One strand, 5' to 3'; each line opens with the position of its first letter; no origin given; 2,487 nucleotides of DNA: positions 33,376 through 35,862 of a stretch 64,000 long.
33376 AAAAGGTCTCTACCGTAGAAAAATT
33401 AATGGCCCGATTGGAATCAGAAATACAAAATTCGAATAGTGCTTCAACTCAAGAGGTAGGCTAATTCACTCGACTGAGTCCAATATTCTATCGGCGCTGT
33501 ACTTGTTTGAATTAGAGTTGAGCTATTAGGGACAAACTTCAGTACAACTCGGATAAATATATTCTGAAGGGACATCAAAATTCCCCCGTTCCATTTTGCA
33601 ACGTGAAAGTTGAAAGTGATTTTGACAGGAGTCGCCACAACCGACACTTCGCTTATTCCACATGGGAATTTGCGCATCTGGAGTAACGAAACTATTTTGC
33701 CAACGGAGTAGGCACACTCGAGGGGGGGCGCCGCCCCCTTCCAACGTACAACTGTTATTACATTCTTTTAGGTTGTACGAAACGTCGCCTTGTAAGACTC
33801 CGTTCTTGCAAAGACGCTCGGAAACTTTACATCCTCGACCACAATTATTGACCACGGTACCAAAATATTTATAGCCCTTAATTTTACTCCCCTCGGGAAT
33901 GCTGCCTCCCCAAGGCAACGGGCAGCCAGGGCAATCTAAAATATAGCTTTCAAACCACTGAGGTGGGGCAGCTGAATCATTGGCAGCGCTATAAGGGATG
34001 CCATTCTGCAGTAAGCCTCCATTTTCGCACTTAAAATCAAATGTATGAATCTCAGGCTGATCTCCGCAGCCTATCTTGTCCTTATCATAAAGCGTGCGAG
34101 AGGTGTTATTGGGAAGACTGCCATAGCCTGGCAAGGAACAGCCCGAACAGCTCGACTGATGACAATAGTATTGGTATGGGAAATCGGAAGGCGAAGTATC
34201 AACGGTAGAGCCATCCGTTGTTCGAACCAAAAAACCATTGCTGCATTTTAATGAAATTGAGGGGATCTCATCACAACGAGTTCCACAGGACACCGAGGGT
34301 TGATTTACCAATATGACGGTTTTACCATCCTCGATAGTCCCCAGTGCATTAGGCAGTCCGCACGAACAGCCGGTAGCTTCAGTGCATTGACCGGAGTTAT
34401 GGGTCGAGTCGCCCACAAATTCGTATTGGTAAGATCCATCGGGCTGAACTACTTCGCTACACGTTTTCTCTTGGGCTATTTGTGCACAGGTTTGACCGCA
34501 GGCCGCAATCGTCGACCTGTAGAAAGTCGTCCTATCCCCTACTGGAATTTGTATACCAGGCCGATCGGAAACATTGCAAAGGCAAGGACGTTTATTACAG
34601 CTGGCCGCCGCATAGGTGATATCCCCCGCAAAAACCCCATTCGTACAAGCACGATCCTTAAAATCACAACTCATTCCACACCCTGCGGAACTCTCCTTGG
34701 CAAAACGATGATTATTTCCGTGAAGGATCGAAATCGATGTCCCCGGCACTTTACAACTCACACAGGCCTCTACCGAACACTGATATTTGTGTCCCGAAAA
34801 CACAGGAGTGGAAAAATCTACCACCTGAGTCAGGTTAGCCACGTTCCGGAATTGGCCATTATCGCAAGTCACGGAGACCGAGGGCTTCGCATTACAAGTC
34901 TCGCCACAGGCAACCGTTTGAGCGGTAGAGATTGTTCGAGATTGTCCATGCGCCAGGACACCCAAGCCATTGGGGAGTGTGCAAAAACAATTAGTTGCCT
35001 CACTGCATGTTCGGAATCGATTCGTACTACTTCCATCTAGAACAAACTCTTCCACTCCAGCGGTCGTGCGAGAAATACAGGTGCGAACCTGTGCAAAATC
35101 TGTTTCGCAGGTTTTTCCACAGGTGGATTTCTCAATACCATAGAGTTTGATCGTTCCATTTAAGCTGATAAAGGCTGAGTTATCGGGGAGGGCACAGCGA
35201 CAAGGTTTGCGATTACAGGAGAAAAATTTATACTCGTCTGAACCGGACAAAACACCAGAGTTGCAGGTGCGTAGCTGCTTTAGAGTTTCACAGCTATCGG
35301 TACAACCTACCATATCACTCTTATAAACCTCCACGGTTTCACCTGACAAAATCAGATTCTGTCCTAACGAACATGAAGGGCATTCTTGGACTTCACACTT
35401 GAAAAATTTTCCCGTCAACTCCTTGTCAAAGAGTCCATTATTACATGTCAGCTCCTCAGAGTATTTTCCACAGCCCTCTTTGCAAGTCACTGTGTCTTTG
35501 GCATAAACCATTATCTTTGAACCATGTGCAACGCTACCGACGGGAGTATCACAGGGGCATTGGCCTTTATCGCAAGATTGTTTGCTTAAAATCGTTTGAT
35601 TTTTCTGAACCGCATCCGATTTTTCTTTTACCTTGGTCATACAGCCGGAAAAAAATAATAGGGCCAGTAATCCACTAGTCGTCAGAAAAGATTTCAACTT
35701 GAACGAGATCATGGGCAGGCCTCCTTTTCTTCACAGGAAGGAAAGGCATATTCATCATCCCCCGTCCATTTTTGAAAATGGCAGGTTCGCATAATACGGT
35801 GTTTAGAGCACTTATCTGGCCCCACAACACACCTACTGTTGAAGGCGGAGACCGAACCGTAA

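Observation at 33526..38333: Two tandem, translationally coupled lipoproteins built from about 20 copies of an unassigned six-cysteine module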

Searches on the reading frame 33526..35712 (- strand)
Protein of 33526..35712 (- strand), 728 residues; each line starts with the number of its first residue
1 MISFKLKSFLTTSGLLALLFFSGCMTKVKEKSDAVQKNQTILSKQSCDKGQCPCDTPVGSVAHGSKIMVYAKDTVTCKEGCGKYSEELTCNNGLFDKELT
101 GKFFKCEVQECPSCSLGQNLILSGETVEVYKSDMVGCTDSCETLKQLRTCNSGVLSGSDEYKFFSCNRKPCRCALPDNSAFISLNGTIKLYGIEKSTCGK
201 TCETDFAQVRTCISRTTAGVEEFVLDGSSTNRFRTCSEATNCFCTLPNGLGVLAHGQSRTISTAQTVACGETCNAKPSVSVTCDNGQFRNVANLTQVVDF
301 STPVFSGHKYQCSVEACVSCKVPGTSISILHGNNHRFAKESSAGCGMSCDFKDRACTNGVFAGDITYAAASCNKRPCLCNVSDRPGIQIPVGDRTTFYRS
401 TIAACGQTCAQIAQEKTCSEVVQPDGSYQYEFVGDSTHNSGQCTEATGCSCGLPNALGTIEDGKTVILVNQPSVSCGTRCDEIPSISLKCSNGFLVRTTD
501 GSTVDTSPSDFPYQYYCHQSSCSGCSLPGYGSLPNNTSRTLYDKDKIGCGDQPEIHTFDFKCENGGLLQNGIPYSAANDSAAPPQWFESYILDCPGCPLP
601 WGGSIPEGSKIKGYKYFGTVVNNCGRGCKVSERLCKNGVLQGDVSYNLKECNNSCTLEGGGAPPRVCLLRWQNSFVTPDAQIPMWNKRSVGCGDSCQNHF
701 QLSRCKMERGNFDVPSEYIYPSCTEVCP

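Call 3: search_protein_families(library=pfam, proteins=[window:33526-35712:-], max_evalue=1)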
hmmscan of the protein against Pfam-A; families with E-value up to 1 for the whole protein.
window:33526-35712:- (728 aa): 0 families

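Call 4: search_protein_families(library=ncbifam, proteins=[window:33526-35712:-], max_evalue=1)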
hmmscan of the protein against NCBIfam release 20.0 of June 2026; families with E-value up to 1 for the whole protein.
window:33526-35712:- (728 aa): 1 family
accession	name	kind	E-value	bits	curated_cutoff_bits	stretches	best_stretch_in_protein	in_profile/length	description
NF047714.1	adhesin_SiiEA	exception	0.049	13.2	425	1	267-309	165-207/229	BapA-related adhesin SiiEA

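Call 7: find_homologous_proteins(query=window:33526-35712:-, max_evalue=0.001)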
Query window:33526-35712:- (728 aa): 40 proteins with E <= 0.001 among 5278 candidates.
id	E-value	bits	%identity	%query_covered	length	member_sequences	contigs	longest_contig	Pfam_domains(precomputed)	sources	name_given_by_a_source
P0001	0.0e+0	1708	100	100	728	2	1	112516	-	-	-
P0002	0.0e+0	1081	45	93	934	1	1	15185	-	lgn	-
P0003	1.3e-267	908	54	98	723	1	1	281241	-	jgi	jgi:hypothetical protein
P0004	1.8e-258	878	52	98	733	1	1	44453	-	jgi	jgi:hypothetical protein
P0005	3.7e-257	873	51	99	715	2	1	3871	-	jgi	-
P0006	5.5e-203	694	45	99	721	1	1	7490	-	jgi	jgi:hypothetical protein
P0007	7.5e-193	661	52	76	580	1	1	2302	-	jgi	jgi:hypothetical protein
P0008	8.2e-130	452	37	70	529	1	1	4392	-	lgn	-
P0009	1.7e-48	184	28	91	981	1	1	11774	-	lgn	-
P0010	8.9e-48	181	27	88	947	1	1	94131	-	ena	-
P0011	1.2e-47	181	27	88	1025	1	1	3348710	-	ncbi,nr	ncbi:hypothetical protein CIK05_12135 [Bdellovibrio sp. qaytius]|nr:hypothetical protein CIK05_12135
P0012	1.4e-44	171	26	88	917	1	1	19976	-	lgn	-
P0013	9.6e-44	168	26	88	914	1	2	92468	-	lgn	-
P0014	7.7e-42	162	29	50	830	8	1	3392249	-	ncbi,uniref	ncbi:hypothetical protein [Pseudobdellovibrio sp. HCB154]|uniref:hypothetical protein n=1 Tax=Pseudo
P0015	7.9e-35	138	28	90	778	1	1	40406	-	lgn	-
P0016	3.6e-34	136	30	51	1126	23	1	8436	-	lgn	-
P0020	2.7e-30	123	26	90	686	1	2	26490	-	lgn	-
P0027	5.3e-21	93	27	44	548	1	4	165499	PF01471.24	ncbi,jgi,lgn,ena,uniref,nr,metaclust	ncbi:hypothetical protein A2765_02020 [Candidatus Kaiserbacteria bacterium RIFCSPHIGHO2_01_FULL_56_2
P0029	4.7e-18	83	28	62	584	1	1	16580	-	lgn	-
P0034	1.4e-12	65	30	47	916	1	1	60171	-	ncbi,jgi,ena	ncbi:MAG: hypothetical protein WCX17_02830 [Parcubacteria group bacterium]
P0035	5.2e-11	60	30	44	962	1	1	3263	PF13229.13,PF01471.24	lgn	-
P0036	6.4e-11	59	24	63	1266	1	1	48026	-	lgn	-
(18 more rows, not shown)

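Call 13: find_encoding_contigs(protein=P0003, flank=10000, max_places=3)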
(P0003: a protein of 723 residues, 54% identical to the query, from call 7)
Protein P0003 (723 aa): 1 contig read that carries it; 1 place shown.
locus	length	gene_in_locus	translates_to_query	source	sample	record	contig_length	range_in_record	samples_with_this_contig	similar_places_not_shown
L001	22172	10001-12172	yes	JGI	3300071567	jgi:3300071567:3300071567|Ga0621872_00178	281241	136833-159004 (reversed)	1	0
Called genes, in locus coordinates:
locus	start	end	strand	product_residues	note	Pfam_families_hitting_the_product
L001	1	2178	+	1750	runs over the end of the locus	-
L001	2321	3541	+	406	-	PF00089:Trypsin, PF13365:Trypsin_2, PF00595:PDZ, PF13180:PDZ_2, PF14685:PDZ_Tricorn (faint), PF17820:PDZ_6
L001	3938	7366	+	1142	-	PF00082:Peptidase_S8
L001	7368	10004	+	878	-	-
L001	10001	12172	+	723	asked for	-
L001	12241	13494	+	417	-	-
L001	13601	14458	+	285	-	PF01618:MotA_ExbB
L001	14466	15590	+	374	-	PF13677:MotB_plug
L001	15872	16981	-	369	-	PF28082:ZorA-like_t1 (weak)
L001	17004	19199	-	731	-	PF13677:MotB_plug (weak)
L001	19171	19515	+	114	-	-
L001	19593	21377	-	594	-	-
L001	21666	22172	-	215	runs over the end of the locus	PF00072:Response_reg, PF00196:GerE, PF13384:HTH_23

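Call 14: find_encoding_contigs(protein=P0004, flank=10000, max_places=3)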
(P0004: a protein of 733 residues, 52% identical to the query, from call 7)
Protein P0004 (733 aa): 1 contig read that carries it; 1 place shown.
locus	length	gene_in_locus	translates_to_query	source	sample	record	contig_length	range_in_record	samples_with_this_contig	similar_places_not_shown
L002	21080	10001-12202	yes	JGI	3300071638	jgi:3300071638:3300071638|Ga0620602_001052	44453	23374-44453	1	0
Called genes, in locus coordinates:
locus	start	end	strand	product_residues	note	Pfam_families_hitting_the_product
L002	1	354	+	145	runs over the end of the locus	PF14018:DUF4234 (weak)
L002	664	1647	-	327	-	PF08291:Peptidase_M15_3, PF05951:Peptidase_M15_2 (faint)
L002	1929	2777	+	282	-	PF01618:MotA_ExbB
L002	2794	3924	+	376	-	PF28159:CEP89 (weak), PF13677:MotB_plug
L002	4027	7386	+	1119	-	PF00082:Peptidase_S8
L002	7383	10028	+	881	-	-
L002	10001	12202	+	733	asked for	-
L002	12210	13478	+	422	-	-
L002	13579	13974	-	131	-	-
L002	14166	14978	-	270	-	PF13428:TPR_14 (faint), PF14559:TPR_19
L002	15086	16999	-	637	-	PF01702:TGT, PF05430:Methyltransf_30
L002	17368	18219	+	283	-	-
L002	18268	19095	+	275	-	PF21089:PKS_DH_N (weak), PF14765:PS-DH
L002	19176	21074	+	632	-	-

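Call 15: search_protein_families(library=pfam, proteins=[P0011, P0016, P0020, P0027, P0034, P0035, P0029, P0036], max_evalue=0.1)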
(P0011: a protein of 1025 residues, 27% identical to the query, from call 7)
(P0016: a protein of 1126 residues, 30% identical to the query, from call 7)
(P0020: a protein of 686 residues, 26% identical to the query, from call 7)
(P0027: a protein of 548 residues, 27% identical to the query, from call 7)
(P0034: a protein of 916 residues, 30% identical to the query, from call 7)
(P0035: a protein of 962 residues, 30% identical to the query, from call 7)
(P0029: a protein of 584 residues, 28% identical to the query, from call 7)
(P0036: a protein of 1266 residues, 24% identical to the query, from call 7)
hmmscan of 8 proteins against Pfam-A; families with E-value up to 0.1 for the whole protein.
P0011 (1025 aa): 0 families

P0016 (1126 aa): 0 families

P0020 (686 aa): 0 families

P0027 (548 aa): 1 family
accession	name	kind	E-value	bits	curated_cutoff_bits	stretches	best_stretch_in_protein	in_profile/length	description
PF01471.23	PG_binding_1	-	2.1e-06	28.2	23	1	80-132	1-51/57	Putative peptidoglycan binding domain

P0034 (916 aa): 0 families

P0035 (962 aa): 4 families
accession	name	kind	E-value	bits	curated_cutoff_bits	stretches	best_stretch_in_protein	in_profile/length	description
PF13229.12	Beta_helix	-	8.1e-10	39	25.9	1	671-851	1-148/158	Right handed beta helix region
PF01471.23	PG_binding_1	-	4.1e-08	33.7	23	1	32-80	1-49/57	Putative peptidoglycan binding domain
PF12708.12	Pect-lyase_RHGA_epim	-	2.1e-06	28.1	27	1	551-760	4-210/213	Rhamnogalacturonase A/epimerase, pectate lyase-like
PF12218.14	End_N_terminal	-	0.062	13.5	26.3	0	556-588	1-36/67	N terminal extension of bacteriophage endosialidase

P0029 (584 aa): 0 families

P0036 (1266 aa): 0 families

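Call 24: find_encoding_contigs(protein=P0011, flank=8000, max_places=2)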
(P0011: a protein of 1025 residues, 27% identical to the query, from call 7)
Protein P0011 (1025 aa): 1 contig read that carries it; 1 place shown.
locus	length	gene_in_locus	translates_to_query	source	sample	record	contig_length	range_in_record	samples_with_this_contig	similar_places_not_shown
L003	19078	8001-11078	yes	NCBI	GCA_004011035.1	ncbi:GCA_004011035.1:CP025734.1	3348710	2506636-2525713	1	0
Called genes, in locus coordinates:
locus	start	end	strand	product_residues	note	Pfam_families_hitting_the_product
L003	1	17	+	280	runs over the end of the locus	PF00126:HTH_1, PF03466:LysR_substrate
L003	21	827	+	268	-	PF00891:Methyltransf_2, PF13489:Methyltransf_23, PF01135:PCMT (weak), PF01209:Ubie_methyltran, PF08241:Methyltransf_11, PF08242:Methyltransf_12, PF13649:Methyltransf_25, PF13847:Methyltransf_31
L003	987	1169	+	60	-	PF07043:DUF1328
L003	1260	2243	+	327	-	PF00691:OmpA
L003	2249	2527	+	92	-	PF01627:Hpt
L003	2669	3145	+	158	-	PF00072:Response_reg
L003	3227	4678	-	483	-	PF00072:Response_reg, PF00158:Sigma54_activat, PF14532:Sigma54_activ_2, PF25601:AAA_lid_14, PF02954:HTH_8 (weak)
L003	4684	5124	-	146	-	-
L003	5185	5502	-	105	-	-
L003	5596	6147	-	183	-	-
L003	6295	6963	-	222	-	PF00557:Peptidase_M24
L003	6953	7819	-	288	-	PF00892:EamA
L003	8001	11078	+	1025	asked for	-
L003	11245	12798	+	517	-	-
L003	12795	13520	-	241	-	PF03741:TerC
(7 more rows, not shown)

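Call 25: find_encoding_contigs(protein=P0027, flank=8000, max_places=2)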
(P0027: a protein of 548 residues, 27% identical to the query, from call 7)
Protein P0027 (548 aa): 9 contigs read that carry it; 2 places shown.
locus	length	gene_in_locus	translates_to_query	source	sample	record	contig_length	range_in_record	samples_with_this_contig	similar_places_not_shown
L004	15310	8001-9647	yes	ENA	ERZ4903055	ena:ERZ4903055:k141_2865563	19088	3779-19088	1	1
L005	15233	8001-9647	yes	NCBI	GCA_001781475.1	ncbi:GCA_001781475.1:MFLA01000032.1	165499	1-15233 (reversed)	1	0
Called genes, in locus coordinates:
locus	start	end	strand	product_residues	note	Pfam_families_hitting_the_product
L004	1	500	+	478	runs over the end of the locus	-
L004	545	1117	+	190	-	-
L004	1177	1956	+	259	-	PF00121:TIM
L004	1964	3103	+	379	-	PF00162:PGK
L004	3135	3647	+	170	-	-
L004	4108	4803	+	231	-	PF00483:NTP_transferase, PF01128:IspD (faint), PF12804:NTP_transf_3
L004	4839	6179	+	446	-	PF01471:PG_binding_1, PF18911:PKD_4 (weak), PF00801:PKD (weak)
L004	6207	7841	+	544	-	PF01471:PG_binding_1, PF00801:PKD (weak), PF18911:PKD_4 (weak)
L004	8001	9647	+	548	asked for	PF01471:PG_binding_1 (weak)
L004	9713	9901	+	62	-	-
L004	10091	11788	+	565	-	PF01368:DHH, PF02272:DHHA1 (weak), PF17768:RecJ_OB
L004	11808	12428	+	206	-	PF10110:GPDPase_memb (faint), PF06790:UPF0259, PF06161:DUF975, PF25231:DUF7847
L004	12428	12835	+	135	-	PF00075:RNase_H, PF13456:RVT_3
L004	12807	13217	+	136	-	PF01741:MscL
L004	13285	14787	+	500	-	PF13567:DUF4131, PF03772:Competence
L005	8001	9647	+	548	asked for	PF01471:PG_binding_1 (weak)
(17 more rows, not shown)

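Call 49: search_protein_families(library=padloc, proteins=[window:33526-35712:-], max_evalue=0.01)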
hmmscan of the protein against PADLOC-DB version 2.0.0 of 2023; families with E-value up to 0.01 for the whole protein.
window:33526-35712:- (728 aa): 0 families
